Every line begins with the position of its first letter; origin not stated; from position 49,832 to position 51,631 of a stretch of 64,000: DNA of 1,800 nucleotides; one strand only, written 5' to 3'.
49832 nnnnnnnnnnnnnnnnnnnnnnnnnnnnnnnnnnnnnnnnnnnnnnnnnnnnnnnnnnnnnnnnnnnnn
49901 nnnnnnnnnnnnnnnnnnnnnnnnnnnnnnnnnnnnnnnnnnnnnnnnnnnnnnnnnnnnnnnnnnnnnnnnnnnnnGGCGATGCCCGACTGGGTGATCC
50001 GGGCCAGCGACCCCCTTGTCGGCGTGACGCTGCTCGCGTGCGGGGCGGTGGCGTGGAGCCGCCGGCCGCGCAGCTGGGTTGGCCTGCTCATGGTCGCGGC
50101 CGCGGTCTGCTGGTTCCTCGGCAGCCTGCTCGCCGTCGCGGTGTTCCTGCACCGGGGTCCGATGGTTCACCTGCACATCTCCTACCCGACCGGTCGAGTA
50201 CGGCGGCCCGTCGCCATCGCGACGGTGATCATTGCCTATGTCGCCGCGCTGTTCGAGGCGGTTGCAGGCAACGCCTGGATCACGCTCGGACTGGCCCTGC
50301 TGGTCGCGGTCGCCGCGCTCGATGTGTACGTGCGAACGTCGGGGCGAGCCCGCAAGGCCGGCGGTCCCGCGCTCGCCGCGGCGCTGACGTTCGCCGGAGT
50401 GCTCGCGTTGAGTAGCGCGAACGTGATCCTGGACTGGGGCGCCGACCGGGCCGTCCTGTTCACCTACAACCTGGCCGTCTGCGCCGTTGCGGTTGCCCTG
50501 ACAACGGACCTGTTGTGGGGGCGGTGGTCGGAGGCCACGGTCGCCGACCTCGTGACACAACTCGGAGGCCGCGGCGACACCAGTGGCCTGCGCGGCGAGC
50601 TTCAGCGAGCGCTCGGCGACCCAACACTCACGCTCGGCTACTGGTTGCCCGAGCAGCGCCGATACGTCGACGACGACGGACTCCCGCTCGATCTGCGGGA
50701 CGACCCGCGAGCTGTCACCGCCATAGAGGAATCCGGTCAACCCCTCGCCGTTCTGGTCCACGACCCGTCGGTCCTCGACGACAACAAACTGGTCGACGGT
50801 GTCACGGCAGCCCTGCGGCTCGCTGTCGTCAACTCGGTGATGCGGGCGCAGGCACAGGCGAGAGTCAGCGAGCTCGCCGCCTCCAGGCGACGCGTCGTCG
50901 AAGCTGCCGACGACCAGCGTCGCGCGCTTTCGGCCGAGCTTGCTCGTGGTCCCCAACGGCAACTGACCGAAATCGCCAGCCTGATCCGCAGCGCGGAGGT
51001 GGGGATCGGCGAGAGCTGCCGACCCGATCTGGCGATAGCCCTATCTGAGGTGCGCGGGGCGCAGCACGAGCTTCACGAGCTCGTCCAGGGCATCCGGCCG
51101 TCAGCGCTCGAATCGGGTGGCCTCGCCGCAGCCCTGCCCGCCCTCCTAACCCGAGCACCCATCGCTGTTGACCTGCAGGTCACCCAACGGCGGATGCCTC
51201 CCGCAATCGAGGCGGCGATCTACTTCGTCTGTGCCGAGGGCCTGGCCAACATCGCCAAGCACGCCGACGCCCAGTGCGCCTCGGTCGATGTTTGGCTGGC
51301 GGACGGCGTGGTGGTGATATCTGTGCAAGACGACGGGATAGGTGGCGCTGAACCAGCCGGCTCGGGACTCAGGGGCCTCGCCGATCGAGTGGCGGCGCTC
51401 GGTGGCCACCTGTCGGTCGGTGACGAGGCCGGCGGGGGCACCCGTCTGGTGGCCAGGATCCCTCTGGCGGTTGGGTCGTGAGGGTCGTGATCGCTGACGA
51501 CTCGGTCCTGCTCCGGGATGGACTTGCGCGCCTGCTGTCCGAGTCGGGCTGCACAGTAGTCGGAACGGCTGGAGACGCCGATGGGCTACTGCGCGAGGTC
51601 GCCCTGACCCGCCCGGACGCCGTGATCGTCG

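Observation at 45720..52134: Two paralogous histidine kinases with reciprocal defects: predicted split, obligately heteromeric kinase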

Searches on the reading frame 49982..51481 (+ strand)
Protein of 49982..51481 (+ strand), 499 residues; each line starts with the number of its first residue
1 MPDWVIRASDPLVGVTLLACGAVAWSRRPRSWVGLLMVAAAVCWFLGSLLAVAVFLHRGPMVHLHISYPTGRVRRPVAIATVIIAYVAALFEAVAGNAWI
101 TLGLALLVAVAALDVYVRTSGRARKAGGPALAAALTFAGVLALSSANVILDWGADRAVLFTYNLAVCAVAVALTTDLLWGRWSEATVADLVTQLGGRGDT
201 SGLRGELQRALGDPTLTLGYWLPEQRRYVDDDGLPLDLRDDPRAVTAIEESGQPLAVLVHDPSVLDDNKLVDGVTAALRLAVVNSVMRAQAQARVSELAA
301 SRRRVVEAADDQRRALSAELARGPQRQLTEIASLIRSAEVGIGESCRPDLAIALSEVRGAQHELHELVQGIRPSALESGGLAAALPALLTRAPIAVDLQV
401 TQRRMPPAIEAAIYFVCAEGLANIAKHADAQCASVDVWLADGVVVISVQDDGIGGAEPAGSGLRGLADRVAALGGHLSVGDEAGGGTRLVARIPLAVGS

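Call 3: search_protein_families(library=pfam, proteins=[window:49982-51481:+], max_evalue=1)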
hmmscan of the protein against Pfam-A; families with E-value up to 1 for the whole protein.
window:49982-51481:+ (499 aa): 2 families
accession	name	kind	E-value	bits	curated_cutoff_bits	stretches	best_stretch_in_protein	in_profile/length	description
PF02518.31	HATPase_c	-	5e-07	30.6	26.4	1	411-496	4-110/111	Histidine kinase-, DNA gyrase B-, and HSP90-like ATPase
PF13581.12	HATPase_c_2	-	0.041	14.3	27.4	1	402-468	21-91/127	Histidine kinase-like ATPase domain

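Call 6: find_homologous_proteins(query=window:49982-51481:+, max_evalue=0.00001)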
Query window:49982-51481:+ (499 aa): 3595 proteins with E <= 0.00001 among 8000 candidates; the best 120 are listed.
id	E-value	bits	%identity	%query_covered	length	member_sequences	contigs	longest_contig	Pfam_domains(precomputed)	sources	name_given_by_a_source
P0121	0.0e+0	1060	100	100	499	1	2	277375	PF02518.32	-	-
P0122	1.3e-186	639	64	100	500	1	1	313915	PF02518.32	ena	-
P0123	7.4e-186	637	63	99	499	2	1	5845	PF02518.32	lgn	-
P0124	1.7e-184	632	63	99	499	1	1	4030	PF02518.32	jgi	jgi:signal transduction histidine kinase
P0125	2.2e-184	632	63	100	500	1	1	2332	PF02518.32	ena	-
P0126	2.3e-184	632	63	99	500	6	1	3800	PF02518.32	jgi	jgi:signal transduction histidine kinase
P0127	3.4e-184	631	63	99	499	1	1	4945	PF02518.32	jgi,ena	-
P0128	1.6e-183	629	61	99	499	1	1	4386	PF02518.32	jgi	jgi:signal transduction histidine kinase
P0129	2.3e-183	628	62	100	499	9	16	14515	PF02518.32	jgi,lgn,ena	jgi:signal transduction histidine kinase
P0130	1.1e-180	620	62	100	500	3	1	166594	PF02518.32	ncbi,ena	-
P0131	4.3e-180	618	60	99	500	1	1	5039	PF02518.32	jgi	jgi:signal transduction histidine kinase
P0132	1.4e-179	616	61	100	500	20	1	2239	PF02518.32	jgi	jgi:signal transduction histidine kinase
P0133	1.0e-178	613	60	99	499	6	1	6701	PF02518.32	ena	-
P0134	1.4e-178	613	60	99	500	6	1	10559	PF02518.32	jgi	jgi:signal transduction histidine kinase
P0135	3.1e-175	602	60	98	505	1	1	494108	PF02518.32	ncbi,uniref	ncbi:ATP-binding protein [Kribbella sp. NPDC049584]|uniref:sensor histidine kinase n=1 Tax=Kribbella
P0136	3.5e-175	601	61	98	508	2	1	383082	PF02518.32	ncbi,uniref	ncbi:sensor histidine kinase [Kribbella sp. NPDC050241]|uniref:sensor histidine kinase n=1 Tax=Kribb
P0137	5.7e-174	597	59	100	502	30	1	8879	PF02518.32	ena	-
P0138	1.7e-172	593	60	99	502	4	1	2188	PF02518.32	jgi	jgi:signal transduction histidine kinase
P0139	3.1e-172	592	60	98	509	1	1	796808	PF02518.32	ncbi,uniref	ncbi:sensor histidine kinase [Kribbella sp. NPDC049227]|uniref:sensor histidine kinase n=1 Tax=Kribb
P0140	3.8e-172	591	59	100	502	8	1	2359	PF02518.32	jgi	jgi:signal transduction histidine kinase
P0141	8.3e-172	590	60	100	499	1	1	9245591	PF02518.32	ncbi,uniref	ncbi:sensor histidine kinase [Kribbella sp. CA-245084]|uniref:sensor histidine kinase n=1 Tax=Kribbe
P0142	1.2e-171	590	59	99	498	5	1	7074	PF02518.32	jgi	jgi:signal transduction histidine kinase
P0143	4.1e-171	588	59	99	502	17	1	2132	PF02518.32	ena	-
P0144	2.0e-170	586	59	99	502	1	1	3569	PF02518.32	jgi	jgi:signal transduction histidine kinase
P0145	4.0e-170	585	60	98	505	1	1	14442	PF02518.32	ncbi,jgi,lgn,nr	ncbi:MAG: hypothetical protein QOH84_2297 [Kribbellaceae bacterium]|jgi:signal transduction histidin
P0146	4.4e-170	585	59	99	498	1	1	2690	PF02518.32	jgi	jgi:signal transduction histidine kinase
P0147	8.5e-170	584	59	99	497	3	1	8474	PF02518.32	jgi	jgi:signal transduction histidine kinase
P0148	1.0e-169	583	60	99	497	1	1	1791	PF02518.32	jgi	jgi:signal transduction histidine kinase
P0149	7.7e-169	581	58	99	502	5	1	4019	PF02518.32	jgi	jgi:signal transduction histidine kinase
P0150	3.1e-168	579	59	99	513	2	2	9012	PF02518.32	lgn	-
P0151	2.1e-167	576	59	99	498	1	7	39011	PF02518.32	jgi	jgi:signal transduction histidine kinase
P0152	9.2e-167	574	59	99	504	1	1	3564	PF02518.32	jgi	jgi:signal transduction histidine kinase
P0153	1.8e-166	573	59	99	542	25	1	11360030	PF02518.32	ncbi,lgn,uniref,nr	ncbi:sensor histidine kinase [Streptomyces sp. NBC_01236]|uniref:sensor histidine kinase n=1 Tax=Str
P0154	5.2e-165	568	58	99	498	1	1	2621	PF02518.32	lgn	-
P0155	6.9e-165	567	58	99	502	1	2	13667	PF02518.32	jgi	jgi:signal transduction histidine kinase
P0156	5.4e-164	565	59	99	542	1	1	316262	PF02518.32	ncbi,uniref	ncbi:sensor histidine kinase [Streptomyces sp. NPDC001536]|uniref:sensor histidine kinase n=1 Tax=St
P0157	6.3e-164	564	56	99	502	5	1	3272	PF02518.32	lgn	-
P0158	8.1e-164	564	58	99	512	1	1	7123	PF02518.32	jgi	jgi:signal transduction histidine kinase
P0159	3.0e-163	562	60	97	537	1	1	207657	PF02518.32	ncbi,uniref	ncbi:sensor histidine kinase [Streptomyces sp. NPDC001530]|uniref:sensor histidine kinase n=1 Tax=St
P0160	9.3e-163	560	59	99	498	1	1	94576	PF02518.32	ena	-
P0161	3.5e-162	559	63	88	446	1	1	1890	PF02518.32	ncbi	ncbi:MAG: sensor histidine kinase, partial [Gammaproteobacteria bacterium]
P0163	7.8e-162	557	58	98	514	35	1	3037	PF02518.32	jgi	jgi:signal transduction histidine kinase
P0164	2.4e-161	556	57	99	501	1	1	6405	PF02518.32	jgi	jgi:signal transduction histidine kinase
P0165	9.8e-161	554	58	98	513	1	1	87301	PF02518.32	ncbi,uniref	ncbi:hypothetical protein [Streptomyces sp. NPDC002685]|uniref:sensor histidine kinase n=1 Tax=Strep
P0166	1.1e-160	554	57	99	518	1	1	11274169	PF02518.32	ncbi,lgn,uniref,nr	ncbi:hypothetical protein OG252_00545 [Streptomyces sp. NBC_01352]|uniref:sensor histidine kinase n=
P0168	2.2e-158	546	56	99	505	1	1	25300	PF02518.32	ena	-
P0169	2.2e-158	546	56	100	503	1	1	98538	PF02518.32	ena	-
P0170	2.7e-158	546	57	98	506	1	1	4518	PF02518.32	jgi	jgi:signal transduction histidine kinase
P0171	5.1e-157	542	57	98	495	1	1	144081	PF02518.32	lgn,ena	-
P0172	1.0e-156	541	58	99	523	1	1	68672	PF02518.32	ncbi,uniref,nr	ncbi:hypothetical protein [Streptomyces sp. CAI-85]|uniref:sensor histidine kinase n=1 Tax=Streptomy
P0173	2.1e-156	539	56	100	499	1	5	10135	PF02518.32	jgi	jgi:signal transduction histidine kinase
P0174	3.9e-156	539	54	96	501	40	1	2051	PF02518.32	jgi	-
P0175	4.7e-156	538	55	98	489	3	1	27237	PF02518.32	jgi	jgi:signal transduction histidine kinase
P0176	4.9e-156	538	57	99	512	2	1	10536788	PF02518.32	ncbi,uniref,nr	ncbi:sensor histidine kinase [Streptomyces sp. TLI_185]|uniref:sensor histidine kinase n=1 Tax=Strep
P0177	5.7e-156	538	56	99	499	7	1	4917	PF13581.13,PF02518.32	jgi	jgi:signal transduction histidine kinase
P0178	4.0e-155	535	55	99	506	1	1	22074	PF02518.32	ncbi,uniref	ncbi:sensor histidine kinase [Streptomyces sp. NPDC056738]|uniref:sensor histidine kinase n=1 Tax=St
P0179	4.5e-155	535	55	99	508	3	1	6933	PF02518.32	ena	-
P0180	7.1e-155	534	56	98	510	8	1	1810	PF02518.32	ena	-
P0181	1.2e-154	534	56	97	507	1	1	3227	PF02518.32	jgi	jgi:hypothetical protein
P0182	6.1e-154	531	56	94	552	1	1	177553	PF02518.32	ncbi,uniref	ncbi:ATP-binding protein [Streptomyces sp. NPDC005813]|uniref:sensor histidine kinase n=1 Tax=Strept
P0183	1.1e-153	531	56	97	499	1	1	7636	PF02518.32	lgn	-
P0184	2.5e-153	529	57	97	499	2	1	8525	PF02518.32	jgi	jgi:signal transduction histidine kinase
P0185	2.6e-153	529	58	92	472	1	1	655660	PF02518.32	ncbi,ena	-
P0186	4.6e-153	528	56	99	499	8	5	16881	PF02518.32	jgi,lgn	jgi:signal transduction histidine kinase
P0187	7.0e-153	528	54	99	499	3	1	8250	PF02518.32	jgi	jgi:signal transduction histidine kinase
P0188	1.1e-152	527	54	100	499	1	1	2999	PF02518.32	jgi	jgi:signal transduction histidine kinase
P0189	2.3e-152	526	55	99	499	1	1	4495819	PF02518.32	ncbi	ncbi:signal transduction histidine kinase [Marmoricola sp. URHA0025 HA25]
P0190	6.2e-152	525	56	99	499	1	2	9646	PF02518.32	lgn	-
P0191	1.0e-151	524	58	95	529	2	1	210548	PF02518.32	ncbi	ncbi:sensor histidine kinase [Streptomyces sp. NPDC054794]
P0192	2.2e-151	523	55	98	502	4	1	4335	PF13581.13,PF02518.32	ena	-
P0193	5.4e-151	522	54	98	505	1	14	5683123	PF13581.13,PF02518.32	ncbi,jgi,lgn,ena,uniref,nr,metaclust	ncbi:putative two-component system histidine kinase [Microlunatus phosphovorus NM-1]|uniref:Putative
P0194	6.9e-151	521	56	99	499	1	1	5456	PF13581.13,PF02518.32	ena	-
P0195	1.0e-150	521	54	100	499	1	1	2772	PF02518.32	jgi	jgi:signal transduction histidine kinase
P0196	2.4e-150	520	56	99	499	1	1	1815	PF02518.32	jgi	-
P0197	3.0e-150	519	55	99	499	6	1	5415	PF02518.32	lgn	-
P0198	3.7e-150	519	54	99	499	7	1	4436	PF02518.32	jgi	jgi:signal transduction histidine kinase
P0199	4.8e-150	519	56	97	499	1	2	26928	PF02518.32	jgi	-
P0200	1.0e-149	517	55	99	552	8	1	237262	PF02518.32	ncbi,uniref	ncbi:sensor histidine kinase [Streptomyces krungchingensis]|uniref:sensor histidine kinase n=1 Tax=S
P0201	2.3e-149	516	55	98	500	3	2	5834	PF02518.32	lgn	-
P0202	4.0e-149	516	54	99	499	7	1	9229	PF02518.32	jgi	jgi:signal transduction histidine kinase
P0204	8.0e-149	515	55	99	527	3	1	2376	PF02518.32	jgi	jgi:signal transduction histidine kinase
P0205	1.1e-148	514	55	99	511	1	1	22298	PF02518.32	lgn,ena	-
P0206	1.2e-148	514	55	99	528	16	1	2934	PF02518.32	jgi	jgi:signal transduction histidine kinase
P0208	3.2e-148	513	55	98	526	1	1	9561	PF02518.32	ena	-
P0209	3.8e-148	512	54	98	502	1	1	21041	PF13581.13,PF02518.32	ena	-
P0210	5.0e-148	512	55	98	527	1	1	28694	PF02518.32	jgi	jgi:signal transduction histidine kinase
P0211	1.9e-147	510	55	99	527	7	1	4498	PF02518.32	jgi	jgi:signal transduction histidine kinase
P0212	1.9e-147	510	55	99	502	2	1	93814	PF13581.13,PF02518.32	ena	-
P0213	2.0e-147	510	55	99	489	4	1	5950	PF02518.32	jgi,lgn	jgi:signal transduction histidine kinase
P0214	3.3e-147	509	53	99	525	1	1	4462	PF02518.32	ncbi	-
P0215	7.9e-147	508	54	98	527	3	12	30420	PF02518.32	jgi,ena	jgi:signal transduction histidine kinase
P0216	1.2e-146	507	55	98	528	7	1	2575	PF02518.32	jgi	jgi:signal transduction histidine kinase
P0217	1.8e-146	507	56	98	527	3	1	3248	PF02518.32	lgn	-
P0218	2.1e-146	507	54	98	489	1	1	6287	PF02518.32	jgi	jgi:signal transduction histidine kinase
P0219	3.4e-146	506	52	100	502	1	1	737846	PF02518.32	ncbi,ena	-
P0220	4.5e-146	505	54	98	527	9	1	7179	PF02518.32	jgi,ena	-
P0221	5.3e-146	505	54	98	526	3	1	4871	PF02518.32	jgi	jgi:signal transduction histidine kinase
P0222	1.0e-145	504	55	97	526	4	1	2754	PF02518.32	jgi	jgi:signal transduction histidine kinase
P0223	1.1e-145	504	54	99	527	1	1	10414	PF02518.32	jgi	jgi:signal transduction histidine kinase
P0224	1.2e-145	504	55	92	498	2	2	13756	PF02518.32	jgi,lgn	-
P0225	1.4e-145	504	53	99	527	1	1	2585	PF02518.32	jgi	jgi:signal transduction histidine kinase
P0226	1.6e-145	504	54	99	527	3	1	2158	PF02518.32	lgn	-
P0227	1.7e-145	504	54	96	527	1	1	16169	PF02518.32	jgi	jgi:signal transduction histidine kinase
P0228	2.8e-145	503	54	99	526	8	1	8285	PF02518.32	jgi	jgi:signal transduction histidine kinase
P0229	3.4e-145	503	54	98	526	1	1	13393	PF02518.32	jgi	jgi:signal transduction histidine kinase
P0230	4.1e-145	502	54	99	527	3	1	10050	PF07730.20,PF02518.32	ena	-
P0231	7.6e-145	501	54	99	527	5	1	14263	PF02518.32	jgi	jgi:signal transduction histidine kinase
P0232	7.6e-145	501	55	99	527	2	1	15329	PF02518.32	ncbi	ncbi:MAG: sensor histidine kinase [Acidimicrobiales bacterium]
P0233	8.7e-145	501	53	98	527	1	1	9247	PF02518.32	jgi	jgi:signal transduction histidine kinase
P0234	9.6e-145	501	54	99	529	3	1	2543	PF02518.32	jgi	jgi:signal transduction histidine kinase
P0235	1.0e-144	501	53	98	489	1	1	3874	PF02518.32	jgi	jgi:hypothetical protein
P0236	1.1e-144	501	53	99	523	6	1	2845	PF13581.13,PF02518.32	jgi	jgi:signal transduction histidine kinase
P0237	1.3e-144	501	53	97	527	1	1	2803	PF02518.32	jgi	jgi:signal transduction histidine kinase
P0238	3.2e-144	499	54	99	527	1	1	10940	PF02518.32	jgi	jgi:signal transduction histidine kinase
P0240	3.8e-144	499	54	98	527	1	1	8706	PF02518.32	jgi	jgi:signal transduction histidine kinase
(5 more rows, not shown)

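Call 22: find_encoding_contigs(protein=P0193, flank=8000, max_places=1)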
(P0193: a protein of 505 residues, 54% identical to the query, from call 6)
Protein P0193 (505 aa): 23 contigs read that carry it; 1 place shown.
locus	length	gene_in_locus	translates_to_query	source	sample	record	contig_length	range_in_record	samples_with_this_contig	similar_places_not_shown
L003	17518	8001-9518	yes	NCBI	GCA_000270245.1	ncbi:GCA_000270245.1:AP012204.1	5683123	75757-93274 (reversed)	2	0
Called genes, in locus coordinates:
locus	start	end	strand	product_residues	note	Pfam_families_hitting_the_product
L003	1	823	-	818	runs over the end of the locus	PF01381:HTH_3, PF12844:HTH_19 (weak), PF13560:HTH_31, PF13191:AAA_16 (weak), PF13401:AAA_22 (weak), PF25872:HTH_77 (weak)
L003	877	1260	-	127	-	PF00903:Glyoxalase, PF18029:Glyoxalase_6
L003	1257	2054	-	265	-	PF00376:MerR, PF13411:MerR_1, PF00903:Glyoxalase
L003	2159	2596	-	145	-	-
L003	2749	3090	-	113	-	PF00903:Glyoxalase (weak)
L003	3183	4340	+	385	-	PF02515:CoA_transf_3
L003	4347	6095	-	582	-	PF07730:HisKA_3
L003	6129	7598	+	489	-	PF03480:DctP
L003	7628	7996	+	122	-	PF00072:Response_reg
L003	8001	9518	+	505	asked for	PF13581:HATPase_c_2 (weak), PF02518:HATPase_c (weak)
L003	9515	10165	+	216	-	PF00072:Response_reg, PF00196:GerE, PF08281:Sigma70_r4_2 (weak)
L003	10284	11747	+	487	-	PF13173:AAA_14, PF13635:DUF4143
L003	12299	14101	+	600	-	-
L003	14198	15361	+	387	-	PF00149:Metallophos, PF12850:Metallophos_2 (weak)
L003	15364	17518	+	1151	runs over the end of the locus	PF02463:SMC_N, PF13476:AAA_23, PF13555:AAA_29 (weak), PF13558:SbcC_Walker_B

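Call 28: search_protein_families(library=ncbifam, proteins=[window:49982-51481:+], max_evalue=0.01)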
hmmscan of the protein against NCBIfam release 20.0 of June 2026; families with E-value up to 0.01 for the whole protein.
window:49982-51481:+ (499 aa): 6 families
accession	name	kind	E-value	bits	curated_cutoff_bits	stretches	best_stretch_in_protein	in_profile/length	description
NF052443.1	SensHisKinMctS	equivalog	1.7e-18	66.2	700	1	290-496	231-449/457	two-component system sensor histidine kinase MctS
NF008649.0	PRK11644.1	equivalog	7.6e-17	61.2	408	1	364-494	357-495/499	signal transduction histidine-protein kinase/phosphatase UhpB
NF052531.1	Strep_LiaS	equivalog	5.1e-10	39.1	450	1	357-495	181-327/328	envelope stress sensor histidine kinase LiaS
NF007896.0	PRK10600.1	equivalog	5.1e-10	38.6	578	1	354-490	435-580/598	nitrate/nitrite two-component system sensor histidine kinase NarX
NF008184.0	PRK10935.1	equivalog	3.9e-07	29.1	553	1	360-490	414-554/565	nitrate/nitrite two-component system sensor histidine kinase NarQ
NF047786.1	his_kin_MadS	equivalog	5.1e-06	25.9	500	1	378-494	298-434/434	MadS family sensor histidine kinase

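Call 56: predict_structure(alignment_id=A2)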
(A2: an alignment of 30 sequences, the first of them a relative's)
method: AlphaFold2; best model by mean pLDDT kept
length: 499 residues; sequences in the alignment: 30
mean_pLDDT: 82.6   pTM: 0.52
mean pLDDT of the five models: 82.6, 82.2, 80.0, 79.9, 79.7
residues with pLDDT >= 90: 100; 70-90: 363; 50-70: 34; < 50: 2
segments of 3 or more residues with pLDDT < 50: none
pLDDT, mean of each block of 10 residues (from residue 1): 75 92 83 87 87 84 83 76 88 81 91 84 79 93 92 89 93 86 74 65 77 84 89 84 87 89 77 84 81 81 80 78 83 83 75 81 70 71 84 83 78 87 84 90 90 75 80 87 83 73
secondary structure, 60 per line:
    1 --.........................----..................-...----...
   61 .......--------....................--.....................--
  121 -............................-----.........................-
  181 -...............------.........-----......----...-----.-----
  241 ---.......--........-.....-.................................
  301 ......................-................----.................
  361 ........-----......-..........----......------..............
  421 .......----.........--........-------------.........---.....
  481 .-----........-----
elements in order: H3-27 H32-49 H58-67 H76-95 H98-118 H122-149 H155-179 H182-196 H203-211 E217-222 E227-229 E244-250 E253-260 H262-266 H268-322 H324-339 H344-368 H374-379 H381-390 E395-400 H407-427 E432-440 E443-450 H464-472 E476-481 E487-494

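Call 60: search_protein_families(library=pfam, alignment_id=A2, max_evalue=0.001)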
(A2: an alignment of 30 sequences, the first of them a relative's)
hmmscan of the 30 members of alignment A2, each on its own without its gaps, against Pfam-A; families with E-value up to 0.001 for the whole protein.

A. member 1, P0121 (499 aa): 1 family
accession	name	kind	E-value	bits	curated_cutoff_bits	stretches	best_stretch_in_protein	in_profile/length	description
PF02518.31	HATPase_c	-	5e-07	30.6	26.4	1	411-496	4-110/111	Histidine kinase-, DNA gyrase B-, and HSP90-like ATPase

B. families by the number of members that match (of 30 scanned): 3 families
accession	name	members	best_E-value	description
PF02518.31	HATPase_c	30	3.8e-10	Histidine kinase-, DNA gyrase B-, and HSP90-like ATPase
PF13581.12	HATPase_c_2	11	1.7e-07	Histidine kinase-like ATPase domain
PF07730.19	HisKA_3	1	1.4e-05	Histidine kinase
